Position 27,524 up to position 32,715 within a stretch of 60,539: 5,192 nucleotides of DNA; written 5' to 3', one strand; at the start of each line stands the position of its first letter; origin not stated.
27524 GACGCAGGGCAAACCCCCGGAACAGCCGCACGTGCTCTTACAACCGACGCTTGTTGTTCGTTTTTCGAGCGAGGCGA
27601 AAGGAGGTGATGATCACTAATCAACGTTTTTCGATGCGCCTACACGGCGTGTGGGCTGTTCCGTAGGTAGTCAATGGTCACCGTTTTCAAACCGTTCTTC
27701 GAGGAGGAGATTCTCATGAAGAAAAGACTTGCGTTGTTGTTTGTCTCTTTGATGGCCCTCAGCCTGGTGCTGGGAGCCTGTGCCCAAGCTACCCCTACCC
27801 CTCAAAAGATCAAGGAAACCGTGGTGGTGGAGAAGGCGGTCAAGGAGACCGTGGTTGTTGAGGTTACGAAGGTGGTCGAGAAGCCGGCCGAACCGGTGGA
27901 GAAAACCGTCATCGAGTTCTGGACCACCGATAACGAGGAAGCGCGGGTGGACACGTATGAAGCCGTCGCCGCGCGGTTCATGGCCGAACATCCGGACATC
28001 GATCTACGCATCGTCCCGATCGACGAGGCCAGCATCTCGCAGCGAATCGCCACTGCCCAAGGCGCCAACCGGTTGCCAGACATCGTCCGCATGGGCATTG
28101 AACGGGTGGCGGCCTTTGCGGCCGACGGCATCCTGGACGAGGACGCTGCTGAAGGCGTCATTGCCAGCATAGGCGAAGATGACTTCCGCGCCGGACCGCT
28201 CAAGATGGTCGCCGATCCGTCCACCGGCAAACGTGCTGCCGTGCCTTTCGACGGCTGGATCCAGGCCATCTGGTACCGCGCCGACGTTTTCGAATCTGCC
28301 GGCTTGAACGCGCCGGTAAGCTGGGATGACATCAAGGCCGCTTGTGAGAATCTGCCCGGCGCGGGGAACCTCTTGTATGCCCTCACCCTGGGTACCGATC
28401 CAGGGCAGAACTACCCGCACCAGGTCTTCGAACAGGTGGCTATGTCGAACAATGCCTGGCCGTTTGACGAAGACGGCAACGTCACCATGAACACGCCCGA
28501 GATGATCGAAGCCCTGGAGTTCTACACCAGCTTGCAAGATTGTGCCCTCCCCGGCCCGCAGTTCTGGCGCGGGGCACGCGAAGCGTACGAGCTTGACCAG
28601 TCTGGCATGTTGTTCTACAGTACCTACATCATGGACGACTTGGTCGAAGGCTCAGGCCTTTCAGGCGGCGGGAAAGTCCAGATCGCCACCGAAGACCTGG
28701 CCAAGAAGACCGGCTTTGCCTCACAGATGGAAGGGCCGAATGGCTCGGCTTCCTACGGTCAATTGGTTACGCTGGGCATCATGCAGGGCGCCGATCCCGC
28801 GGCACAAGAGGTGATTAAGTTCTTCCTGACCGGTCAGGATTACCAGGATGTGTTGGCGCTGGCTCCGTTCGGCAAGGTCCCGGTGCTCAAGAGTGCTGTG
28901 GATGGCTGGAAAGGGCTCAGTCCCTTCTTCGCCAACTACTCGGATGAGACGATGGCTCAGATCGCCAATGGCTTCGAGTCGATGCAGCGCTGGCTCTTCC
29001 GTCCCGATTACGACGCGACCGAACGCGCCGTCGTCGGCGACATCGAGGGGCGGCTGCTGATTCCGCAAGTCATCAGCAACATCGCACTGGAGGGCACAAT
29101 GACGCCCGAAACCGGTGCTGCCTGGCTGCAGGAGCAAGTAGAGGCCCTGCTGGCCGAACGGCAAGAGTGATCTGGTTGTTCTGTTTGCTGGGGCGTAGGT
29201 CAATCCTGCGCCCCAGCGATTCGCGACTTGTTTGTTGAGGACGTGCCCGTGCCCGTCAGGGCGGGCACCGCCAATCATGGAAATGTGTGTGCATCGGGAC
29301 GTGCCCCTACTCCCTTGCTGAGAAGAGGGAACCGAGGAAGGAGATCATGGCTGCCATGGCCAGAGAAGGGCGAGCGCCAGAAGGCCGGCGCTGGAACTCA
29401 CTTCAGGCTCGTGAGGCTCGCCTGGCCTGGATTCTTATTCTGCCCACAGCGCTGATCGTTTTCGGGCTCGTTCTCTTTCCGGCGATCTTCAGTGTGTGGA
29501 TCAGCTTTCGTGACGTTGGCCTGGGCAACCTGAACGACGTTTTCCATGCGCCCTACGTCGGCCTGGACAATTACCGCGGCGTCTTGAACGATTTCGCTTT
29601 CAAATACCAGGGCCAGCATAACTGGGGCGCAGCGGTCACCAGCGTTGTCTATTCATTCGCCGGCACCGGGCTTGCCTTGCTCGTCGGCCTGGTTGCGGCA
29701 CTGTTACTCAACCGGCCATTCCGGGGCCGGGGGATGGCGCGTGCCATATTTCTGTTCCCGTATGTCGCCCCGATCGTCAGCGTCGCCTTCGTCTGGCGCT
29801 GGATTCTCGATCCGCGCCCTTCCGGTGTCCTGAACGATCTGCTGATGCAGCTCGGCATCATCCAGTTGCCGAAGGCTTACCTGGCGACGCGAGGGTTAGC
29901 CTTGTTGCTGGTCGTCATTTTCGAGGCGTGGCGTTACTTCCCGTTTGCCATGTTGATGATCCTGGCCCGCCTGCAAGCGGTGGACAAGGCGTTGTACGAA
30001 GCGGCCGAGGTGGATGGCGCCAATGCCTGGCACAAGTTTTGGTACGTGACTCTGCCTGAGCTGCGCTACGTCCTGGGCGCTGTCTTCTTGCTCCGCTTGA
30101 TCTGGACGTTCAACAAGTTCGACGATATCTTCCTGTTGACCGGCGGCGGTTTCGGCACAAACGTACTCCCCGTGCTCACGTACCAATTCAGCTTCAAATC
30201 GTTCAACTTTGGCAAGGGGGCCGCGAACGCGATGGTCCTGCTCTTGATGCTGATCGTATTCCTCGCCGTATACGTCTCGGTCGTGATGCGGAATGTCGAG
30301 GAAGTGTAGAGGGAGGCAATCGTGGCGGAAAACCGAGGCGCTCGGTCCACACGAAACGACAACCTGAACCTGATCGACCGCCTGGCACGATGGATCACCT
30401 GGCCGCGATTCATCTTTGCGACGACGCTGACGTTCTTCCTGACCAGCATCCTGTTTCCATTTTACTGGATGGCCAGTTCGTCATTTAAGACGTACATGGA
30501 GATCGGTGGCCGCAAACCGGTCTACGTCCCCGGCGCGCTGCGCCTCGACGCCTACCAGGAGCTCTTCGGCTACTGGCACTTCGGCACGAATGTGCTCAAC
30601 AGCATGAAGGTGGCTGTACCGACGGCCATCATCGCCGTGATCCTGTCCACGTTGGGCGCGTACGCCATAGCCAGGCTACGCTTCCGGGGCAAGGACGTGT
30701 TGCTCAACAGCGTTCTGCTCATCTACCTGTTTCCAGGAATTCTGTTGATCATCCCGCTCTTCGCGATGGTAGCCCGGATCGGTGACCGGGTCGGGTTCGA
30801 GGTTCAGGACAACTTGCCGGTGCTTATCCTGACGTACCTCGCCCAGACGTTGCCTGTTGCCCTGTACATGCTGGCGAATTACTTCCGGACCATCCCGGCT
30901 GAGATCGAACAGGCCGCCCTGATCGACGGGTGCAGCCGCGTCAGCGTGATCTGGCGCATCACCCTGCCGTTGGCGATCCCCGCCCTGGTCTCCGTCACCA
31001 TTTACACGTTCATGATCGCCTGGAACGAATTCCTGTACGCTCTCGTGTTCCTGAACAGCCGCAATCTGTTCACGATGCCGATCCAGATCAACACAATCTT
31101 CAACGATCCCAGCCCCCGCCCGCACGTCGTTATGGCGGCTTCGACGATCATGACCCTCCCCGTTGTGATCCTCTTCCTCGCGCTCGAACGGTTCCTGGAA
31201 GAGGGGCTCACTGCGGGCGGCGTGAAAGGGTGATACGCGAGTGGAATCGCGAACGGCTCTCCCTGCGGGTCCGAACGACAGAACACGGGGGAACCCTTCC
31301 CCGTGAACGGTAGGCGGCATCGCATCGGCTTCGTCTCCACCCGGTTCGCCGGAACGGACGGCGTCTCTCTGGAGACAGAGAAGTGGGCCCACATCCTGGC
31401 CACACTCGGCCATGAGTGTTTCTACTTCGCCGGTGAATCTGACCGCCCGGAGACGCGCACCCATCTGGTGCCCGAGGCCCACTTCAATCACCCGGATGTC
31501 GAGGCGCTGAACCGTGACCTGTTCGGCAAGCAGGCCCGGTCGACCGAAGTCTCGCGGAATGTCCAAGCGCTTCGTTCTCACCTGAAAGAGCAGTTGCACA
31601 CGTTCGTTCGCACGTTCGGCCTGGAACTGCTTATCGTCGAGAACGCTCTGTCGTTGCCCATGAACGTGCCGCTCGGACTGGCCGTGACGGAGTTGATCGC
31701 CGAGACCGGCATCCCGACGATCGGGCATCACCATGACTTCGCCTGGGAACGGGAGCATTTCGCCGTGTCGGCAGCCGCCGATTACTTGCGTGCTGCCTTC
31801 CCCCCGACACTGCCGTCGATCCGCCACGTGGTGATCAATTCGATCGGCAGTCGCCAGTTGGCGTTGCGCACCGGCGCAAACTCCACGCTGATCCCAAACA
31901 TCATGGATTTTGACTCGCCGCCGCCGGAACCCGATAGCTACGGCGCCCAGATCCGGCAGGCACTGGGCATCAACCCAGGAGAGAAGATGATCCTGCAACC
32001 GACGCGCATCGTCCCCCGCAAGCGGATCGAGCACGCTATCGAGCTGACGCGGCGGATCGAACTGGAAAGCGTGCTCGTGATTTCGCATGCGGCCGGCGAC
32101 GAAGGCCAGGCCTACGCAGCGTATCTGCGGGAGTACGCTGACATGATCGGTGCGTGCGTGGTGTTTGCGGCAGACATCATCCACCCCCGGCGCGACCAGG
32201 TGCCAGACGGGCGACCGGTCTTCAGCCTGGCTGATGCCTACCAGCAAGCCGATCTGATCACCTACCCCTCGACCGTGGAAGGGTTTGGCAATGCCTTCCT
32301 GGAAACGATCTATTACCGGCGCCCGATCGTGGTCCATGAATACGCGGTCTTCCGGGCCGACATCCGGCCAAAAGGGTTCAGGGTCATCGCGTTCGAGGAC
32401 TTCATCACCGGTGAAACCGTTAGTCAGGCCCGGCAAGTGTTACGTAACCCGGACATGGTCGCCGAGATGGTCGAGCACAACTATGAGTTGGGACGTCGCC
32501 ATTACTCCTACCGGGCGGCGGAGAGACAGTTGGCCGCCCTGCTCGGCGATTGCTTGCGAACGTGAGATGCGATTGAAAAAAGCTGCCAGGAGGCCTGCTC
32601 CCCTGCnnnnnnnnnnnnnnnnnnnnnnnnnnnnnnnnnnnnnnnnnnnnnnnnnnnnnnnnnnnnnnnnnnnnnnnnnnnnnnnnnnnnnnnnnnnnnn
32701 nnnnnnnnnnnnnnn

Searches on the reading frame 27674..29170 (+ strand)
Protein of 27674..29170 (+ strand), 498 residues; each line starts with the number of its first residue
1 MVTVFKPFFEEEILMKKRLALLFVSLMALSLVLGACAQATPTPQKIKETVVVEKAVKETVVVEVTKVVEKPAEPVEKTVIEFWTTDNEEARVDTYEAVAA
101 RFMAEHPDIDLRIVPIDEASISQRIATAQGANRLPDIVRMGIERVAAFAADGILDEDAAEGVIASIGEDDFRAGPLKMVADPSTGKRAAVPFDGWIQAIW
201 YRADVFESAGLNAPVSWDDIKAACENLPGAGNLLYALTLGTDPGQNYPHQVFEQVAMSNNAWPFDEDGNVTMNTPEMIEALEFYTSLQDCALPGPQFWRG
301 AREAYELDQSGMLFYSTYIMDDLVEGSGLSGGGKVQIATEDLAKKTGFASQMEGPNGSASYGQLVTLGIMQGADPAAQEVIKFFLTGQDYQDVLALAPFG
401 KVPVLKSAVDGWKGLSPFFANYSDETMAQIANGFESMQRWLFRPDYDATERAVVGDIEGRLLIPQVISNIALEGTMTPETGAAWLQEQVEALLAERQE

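Call 65: search_protein_families(library=pfam, proteins=[window:27674-29170:+], max_evalue=0.00001)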
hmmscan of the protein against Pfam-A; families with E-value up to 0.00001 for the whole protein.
window:27674-29170:+ (498 aa): 2 families
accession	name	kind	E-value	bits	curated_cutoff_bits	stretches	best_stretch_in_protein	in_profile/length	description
PF01547.30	SBP_bac_1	-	1.1e-22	81.9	26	1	93-386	8-302/307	Bacterial extracellular solute-binding protein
PF13416.11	SBP_bac_8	-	1.6e-13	51.6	27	1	97-410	1-267/279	Bacterial extracellular solute-binding protein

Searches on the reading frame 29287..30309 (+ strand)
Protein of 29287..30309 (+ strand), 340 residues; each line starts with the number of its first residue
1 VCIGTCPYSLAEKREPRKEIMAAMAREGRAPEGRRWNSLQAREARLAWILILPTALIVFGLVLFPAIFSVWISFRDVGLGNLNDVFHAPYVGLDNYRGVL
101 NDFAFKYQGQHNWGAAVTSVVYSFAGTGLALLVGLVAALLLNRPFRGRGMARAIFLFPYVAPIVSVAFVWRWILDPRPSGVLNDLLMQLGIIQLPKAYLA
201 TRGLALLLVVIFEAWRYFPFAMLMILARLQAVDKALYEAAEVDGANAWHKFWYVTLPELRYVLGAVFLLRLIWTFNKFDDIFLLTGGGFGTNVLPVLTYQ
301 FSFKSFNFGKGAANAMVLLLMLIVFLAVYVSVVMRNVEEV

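Call 65: search_protein_families(library=pfam, proteins=[window:29287-30309:+], max_evalue=0.00001)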
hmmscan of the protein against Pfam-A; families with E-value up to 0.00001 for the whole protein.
window:29287-30309:+ (340 aa): 1 family
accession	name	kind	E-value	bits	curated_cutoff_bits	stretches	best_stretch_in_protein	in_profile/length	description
PF00528.27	BPD_transp_1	-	1.9e-15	57.5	26.4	1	131-329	2-175/184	Binding-protein-dependent transport system inner membrane component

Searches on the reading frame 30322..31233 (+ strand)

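Call 65: search_protein_families(library=pfam, proteins=[window:30322-31233:+], max_evalue=0.00001)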
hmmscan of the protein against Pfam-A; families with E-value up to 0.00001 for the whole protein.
window:30322-31233:+ (303 aa): 1 family
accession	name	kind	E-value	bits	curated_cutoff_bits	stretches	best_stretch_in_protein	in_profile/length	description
PF00528.27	BPD_transp_1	-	1.4e-19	71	26.4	1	111-295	4-181/184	Binding-protein-dependent transport system inner membrane component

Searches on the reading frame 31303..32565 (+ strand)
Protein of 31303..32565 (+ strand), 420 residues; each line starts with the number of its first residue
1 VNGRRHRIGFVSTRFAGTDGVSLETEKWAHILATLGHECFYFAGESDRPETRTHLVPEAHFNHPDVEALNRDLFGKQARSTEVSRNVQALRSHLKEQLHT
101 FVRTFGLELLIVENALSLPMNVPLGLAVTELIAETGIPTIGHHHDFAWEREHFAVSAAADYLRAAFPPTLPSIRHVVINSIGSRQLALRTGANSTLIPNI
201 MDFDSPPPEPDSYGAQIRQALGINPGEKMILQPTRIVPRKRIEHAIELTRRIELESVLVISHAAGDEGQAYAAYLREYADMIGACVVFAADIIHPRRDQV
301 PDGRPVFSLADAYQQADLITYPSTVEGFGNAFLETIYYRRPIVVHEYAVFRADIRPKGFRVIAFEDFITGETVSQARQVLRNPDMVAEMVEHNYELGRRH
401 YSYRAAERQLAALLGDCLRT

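Call 74: search_protein_families(library=pfam, proteins=[window:31303-32565:+], max_evalue=0.00001)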
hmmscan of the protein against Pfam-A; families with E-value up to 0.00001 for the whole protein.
window:31303-32565:+ (420 aa): 2 families
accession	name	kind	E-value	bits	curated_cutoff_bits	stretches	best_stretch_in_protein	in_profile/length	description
PF00534.26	Glycos_transf_1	-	3.1e-09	37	26.4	0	308-390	85-166/172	Glycosyl transferases group 1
PF13692.12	Glyco_trans_1_4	-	3.2e-06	27.9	27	0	308-347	69-108/142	Glycosyl transferases group 1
